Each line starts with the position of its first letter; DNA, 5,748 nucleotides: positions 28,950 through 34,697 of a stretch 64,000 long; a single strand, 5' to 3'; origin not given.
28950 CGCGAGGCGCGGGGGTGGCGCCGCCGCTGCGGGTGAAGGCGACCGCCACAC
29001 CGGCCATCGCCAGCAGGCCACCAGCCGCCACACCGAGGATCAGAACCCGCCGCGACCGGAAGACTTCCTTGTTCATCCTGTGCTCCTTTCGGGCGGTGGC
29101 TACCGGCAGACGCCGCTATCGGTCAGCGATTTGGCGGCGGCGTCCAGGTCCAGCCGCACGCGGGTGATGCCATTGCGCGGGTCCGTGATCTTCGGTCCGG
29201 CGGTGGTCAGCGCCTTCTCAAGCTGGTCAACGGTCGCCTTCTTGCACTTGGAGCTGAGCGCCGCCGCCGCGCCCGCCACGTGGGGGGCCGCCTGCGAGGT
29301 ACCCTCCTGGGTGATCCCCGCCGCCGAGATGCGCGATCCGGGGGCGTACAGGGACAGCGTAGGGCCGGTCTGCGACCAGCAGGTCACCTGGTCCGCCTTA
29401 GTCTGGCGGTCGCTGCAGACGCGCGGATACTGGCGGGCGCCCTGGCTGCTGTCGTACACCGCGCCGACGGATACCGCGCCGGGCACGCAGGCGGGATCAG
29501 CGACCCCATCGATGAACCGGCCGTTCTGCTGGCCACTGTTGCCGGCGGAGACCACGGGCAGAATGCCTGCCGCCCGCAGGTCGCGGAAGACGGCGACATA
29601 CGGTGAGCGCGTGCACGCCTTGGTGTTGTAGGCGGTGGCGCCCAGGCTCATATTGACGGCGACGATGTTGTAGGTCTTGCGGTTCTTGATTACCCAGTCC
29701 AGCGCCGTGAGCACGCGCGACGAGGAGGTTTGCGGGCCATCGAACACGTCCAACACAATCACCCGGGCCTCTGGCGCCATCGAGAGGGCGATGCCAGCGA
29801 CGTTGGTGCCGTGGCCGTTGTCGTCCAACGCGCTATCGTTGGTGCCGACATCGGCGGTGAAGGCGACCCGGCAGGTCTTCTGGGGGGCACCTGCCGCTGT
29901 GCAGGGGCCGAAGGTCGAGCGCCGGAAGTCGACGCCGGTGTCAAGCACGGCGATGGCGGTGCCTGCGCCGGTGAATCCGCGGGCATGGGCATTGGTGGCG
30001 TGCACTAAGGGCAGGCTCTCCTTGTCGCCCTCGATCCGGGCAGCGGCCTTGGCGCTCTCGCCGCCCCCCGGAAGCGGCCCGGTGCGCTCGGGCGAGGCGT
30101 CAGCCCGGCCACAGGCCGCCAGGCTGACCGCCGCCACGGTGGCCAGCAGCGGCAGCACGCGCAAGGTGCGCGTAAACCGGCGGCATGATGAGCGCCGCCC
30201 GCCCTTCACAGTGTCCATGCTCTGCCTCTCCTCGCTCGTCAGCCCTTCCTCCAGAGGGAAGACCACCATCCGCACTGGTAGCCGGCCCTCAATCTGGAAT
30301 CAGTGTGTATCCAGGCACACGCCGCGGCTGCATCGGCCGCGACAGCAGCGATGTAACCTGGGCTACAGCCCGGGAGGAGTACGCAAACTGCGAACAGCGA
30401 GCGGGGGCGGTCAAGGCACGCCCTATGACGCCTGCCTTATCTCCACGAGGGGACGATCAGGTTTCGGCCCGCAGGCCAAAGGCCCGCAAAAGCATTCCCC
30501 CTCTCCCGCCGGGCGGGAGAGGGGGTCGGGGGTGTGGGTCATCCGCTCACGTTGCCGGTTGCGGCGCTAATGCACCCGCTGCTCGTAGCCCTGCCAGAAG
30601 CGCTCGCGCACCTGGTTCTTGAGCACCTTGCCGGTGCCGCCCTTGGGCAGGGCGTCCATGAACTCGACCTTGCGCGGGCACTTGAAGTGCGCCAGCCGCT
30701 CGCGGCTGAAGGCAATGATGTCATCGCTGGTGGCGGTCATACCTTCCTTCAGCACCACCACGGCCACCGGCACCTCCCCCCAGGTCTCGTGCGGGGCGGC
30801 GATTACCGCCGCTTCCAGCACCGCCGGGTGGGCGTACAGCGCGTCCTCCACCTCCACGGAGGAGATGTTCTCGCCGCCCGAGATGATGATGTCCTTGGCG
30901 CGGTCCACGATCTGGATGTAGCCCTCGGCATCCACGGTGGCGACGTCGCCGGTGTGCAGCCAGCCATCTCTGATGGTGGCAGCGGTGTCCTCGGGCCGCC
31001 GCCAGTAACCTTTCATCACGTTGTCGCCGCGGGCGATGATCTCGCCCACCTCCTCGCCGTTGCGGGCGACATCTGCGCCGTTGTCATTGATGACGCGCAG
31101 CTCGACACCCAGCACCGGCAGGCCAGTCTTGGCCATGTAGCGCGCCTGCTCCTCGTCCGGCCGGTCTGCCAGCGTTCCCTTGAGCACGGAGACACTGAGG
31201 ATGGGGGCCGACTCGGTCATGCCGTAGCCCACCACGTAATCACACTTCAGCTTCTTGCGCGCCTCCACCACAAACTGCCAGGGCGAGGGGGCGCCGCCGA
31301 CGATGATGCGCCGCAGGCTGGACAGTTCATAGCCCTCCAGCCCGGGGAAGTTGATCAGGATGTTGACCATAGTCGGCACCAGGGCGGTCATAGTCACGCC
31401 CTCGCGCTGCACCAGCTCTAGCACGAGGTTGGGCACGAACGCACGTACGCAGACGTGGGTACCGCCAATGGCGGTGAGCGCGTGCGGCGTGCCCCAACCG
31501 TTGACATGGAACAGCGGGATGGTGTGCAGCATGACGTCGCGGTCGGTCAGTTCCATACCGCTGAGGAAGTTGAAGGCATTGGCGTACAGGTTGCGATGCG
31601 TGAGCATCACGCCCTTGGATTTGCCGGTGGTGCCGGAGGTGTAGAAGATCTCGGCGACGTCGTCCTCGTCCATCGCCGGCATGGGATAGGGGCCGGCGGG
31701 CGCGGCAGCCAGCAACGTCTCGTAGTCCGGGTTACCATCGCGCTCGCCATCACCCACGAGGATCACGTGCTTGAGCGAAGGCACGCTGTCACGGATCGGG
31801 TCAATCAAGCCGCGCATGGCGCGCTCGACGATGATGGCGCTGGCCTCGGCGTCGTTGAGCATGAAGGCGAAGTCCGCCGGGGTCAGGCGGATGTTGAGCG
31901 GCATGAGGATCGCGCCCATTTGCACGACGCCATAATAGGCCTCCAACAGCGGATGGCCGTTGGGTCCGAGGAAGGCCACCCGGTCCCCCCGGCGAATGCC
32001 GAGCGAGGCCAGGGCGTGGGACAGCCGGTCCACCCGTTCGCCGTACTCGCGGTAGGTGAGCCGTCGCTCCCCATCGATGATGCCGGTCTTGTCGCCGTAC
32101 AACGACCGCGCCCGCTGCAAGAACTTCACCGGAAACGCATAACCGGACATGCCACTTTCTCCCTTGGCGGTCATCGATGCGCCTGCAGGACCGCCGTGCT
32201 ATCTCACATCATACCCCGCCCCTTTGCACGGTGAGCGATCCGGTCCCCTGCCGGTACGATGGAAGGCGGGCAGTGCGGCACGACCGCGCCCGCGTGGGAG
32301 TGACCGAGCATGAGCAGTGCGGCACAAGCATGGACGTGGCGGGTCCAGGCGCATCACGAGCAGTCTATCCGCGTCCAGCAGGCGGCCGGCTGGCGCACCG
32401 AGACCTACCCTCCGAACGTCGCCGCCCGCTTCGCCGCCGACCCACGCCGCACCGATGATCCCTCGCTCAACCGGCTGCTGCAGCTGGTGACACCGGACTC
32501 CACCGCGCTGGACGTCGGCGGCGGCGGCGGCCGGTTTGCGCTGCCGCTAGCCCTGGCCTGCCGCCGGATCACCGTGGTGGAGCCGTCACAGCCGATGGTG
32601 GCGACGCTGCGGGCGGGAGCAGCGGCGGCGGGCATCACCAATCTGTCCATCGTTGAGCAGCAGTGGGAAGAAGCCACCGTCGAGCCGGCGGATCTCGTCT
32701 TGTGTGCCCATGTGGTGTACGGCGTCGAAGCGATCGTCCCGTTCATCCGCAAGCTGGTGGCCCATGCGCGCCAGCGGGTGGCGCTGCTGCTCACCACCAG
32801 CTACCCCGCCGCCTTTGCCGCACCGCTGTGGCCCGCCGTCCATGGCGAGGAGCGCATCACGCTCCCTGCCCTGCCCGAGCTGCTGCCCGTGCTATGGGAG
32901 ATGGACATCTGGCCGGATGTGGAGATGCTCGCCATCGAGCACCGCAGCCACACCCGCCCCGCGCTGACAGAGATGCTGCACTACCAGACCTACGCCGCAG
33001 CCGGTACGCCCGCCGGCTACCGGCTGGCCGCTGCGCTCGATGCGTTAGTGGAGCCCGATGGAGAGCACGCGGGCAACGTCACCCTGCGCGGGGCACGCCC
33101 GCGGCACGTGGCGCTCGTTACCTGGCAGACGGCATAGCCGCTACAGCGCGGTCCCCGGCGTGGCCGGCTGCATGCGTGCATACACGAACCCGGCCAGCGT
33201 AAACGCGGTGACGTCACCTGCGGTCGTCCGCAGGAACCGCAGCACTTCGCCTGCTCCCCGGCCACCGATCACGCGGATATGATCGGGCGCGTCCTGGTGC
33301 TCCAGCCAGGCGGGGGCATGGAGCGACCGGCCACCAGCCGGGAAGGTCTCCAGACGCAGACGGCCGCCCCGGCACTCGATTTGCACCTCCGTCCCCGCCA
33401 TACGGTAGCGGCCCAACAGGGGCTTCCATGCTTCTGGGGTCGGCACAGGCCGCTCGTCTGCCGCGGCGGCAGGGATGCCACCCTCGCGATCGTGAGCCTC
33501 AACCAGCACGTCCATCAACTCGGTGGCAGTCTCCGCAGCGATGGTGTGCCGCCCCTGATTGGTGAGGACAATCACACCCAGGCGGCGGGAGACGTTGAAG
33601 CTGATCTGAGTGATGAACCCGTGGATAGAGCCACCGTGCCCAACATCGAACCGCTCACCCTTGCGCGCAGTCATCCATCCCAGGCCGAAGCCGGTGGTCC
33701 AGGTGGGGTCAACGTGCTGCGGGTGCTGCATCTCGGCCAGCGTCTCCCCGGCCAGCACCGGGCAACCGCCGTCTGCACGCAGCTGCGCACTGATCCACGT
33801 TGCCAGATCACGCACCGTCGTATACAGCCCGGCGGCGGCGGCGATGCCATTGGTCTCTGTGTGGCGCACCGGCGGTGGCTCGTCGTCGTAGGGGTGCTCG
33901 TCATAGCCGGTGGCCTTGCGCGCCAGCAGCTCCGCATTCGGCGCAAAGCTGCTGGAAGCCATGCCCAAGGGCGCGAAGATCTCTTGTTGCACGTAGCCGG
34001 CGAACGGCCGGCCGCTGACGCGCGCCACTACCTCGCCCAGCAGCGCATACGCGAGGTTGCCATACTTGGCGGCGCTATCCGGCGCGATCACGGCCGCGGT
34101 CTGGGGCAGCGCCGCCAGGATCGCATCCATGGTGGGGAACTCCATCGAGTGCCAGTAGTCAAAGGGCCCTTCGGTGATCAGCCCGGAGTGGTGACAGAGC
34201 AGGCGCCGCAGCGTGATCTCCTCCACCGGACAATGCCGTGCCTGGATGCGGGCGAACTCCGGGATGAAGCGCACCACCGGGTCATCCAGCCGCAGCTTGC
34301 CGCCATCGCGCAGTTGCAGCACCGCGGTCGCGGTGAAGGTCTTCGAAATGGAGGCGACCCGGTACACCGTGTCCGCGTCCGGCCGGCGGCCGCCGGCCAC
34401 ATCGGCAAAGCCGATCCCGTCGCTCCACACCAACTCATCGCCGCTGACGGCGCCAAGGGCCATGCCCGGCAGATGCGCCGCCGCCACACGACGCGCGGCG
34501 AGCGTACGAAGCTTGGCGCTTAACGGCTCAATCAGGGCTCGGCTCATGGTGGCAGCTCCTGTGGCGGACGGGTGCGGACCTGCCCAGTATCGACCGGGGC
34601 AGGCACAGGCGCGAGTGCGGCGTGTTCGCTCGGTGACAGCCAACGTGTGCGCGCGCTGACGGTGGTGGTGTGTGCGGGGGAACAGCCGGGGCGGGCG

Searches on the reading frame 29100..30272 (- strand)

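Call 62: search_protein_families(library=pfam, proteins=[window:29100-30272:-], max_evalue=0.0001)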
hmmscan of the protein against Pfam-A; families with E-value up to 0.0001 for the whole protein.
window:29100-30272:- (390 aa): 1 family
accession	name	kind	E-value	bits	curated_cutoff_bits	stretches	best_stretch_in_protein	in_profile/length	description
PF00082.27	Peptidase_S8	-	8.3e-32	111.1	21.8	1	102-358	1-272/288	Subtilase family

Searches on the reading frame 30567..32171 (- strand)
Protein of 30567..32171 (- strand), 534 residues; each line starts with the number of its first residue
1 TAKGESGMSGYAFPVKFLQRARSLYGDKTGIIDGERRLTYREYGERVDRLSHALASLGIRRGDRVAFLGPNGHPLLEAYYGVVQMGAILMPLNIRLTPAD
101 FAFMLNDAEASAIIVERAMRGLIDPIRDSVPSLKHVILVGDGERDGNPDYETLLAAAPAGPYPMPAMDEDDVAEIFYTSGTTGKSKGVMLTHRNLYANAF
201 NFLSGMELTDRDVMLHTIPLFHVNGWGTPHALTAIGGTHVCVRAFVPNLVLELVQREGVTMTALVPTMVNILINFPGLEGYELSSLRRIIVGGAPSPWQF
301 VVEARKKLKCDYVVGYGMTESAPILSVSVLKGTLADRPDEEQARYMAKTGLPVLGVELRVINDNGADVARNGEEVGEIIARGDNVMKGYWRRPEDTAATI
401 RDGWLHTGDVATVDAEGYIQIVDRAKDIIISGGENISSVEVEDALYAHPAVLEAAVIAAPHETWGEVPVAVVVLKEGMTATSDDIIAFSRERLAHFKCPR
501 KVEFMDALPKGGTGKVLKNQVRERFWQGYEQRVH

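Call 6: search_protein_families(library=pfam, proteins=[window:30567-32171:-], max_evalue=0.01)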
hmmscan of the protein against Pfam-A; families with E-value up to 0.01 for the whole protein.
window:30567-32171:- (534 aa): 2 families
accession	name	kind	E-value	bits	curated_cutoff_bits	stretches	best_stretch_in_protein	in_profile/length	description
PF00501.34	AMP-binding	-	1.4e-90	304.4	29.9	1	21-390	4-384/384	AMP-binding enzyme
PF13193.12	AMP-binding_C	-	1.6e-24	87.1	24.5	1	440-515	1-76/76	AMP-binding enzyme C-terminal domain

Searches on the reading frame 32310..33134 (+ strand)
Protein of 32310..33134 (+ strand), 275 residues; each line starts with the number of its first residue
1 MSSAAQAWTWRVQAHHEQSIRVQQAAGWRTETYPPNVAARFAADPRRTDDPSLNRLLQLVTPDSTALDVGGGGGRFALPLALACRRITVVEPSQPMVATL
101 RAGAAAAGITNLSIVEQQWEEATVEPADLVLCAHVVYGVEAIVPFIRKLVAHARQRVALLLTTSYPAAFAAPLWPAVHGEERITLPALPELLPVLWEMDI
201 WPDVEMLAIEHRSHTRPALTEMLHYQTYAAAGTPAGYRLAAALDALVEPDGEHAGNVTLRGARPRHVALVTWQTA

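Call 6: search_protein_families(library=pfam, proteins=[window:32310-33134:+], max_evalue=0.01)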
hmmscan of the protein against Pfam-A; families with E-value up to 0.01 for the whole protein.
window:32310-33134:+ (275 aa): 6 families
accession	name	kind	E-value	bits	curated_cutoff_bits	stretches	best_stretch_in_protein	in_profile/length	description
PF13649.12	Methyltransf_25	-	2.6e-08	34.9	27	1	67-149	2-89/97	Methyltransferase domain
PF08241.18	Methyltransf_11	-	1.6e-07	32.3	21.2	1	67-150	1-84/95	Methyltransferase domain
PF08242.18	Methyltransf_12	-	2.3e-06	28.7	30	1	67-154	1-93/98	Methyltransferase domain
PF02527.21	GidB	-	1.5e-05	24.9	27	1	57-133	42-122/184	rRNA small subunit methyltransferase G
PF13489.12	Methyltransf_23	-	5.5e-05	23.4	27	1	53-164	13-119/164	Methyltransferase domain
PF13847.12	Methyltransf_31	-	0.0012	19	27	1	63-162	4-110/145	Methyltransferase domain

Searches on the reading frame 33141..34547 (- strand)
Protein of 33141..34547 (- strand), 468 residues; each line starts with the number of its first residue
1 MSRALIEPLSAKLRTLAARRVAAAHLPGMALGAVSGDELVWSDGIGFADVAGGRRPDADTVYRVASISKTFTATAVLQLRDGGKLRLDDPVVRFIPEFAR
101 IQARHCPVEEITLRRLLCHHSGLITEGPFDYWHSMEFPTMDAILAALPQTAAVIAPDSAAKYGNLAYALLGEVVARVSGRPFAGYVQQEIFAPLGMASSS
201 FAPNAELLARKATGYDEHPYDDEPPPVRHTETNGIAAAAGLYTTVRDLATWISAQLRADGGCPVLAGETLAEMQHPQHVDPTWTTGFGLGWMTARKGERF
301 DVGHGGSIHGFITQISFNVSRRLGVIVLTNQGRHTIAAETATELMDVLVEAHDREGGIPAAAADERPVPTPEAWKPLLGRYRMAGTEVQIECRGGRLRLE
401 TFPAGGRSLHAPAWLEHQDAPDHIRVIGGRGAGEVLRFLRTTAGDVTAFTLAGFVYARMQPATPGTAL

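Call 6: search_protein_families(library=pfam, proteins=[window:33141-34547:-], max_evalue=0.01)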
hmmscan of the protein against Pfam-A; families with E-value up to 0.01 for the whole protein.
window:33141-34547:- (468 aa): 2 families
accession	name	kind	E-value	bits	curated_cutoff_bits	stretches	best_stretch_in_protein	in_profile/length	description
PF00144.29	Beta-lactamase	-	1.7e-68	231.7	27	1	14-334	2-313/329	Beta-lactamase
PF24491.1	DUF7586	-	2e-08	34.7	27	1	371-458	2-85/85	Domain of unknown function (DUF7586)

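Call 7: search_protein_families(library=ncbifam, proteins=[window:33141-34547:-], max_evalue=0.1)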
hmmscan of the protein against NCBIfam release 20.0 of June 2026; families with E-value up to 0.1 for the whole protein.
window:33141-34547:- (468 aa): 48 families (the best 25 are shown)
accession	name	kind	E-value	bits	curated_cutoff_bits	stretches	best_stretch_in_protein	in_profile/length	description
NF007943.0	PRK10662.1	equivalog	8.9e-41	139.7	266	1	24-340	48-365/380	D-alanyl-D-alanine-carboxypeptidase/endopeptidase AmpH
NF033085.1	bla_class_C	equivalog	1.2e-25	90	415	1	20-259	15-238/356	class C beta-lactamase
NF045671.1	blaPNC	exception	5.4e-23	81.5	750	1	21-256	57-276/401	PNC family class C beta-lactamase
NF052559.1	MthAcHydAcmB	equivalog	6.8e-20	71.1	550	1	16-269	14-285/391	methyl acetate hydrolase AcmB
NF009622.0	PRK13128.1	equivalog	2.3e-18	66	443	1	26-348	22-329/518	D-aminopeptidase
NF041741.1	blaAMZ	exception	1.6e-17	63.9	825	1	52-258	75-266/396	AMZ family class C beta-lactamase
NF000423.2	blaSRT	exception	3.6e-17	62.6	860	1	26-257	41-255/378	SRT/SST family class C beta-lactamase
NF033159.0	blaPAC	exception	4.7e-17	61.9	850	1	23-256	41-257/380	PAC family class C beta-lactamase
NF038069.1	blaIDC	exception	4.7e-16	58.7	850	1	24-259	53-271/395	IDC family class C beta-lactamase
NF050810.1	blaCHC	exception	5.2e-16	58.5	780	1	25-256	43-257/387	CHC family extended-spectrum class C beta-lactamase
NF050047.1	blaELC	exception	5.7e-16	58.4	840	1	26-257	97-312/434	ELC family class C beta-lactamase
NF041663.1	ampC_Sliq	exception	7.4e-16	58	860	1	25-256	40-254/378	cephalosporin-hydrolyzing class C beta-lactamase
NF033698.1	blaCSA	exception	1.3e-15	57.3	884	1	21-258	34-254/375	CSA family class C beta-lactamase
NF000422.6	blaPDC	exception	2.4e-15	56.6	865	1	22-257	47-267/397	PDC family class C beta-lactamase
NF033700.1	blaCMA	exception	5e-15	55.4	887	1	21-258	34-254/375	CMA family class C beta-lactamase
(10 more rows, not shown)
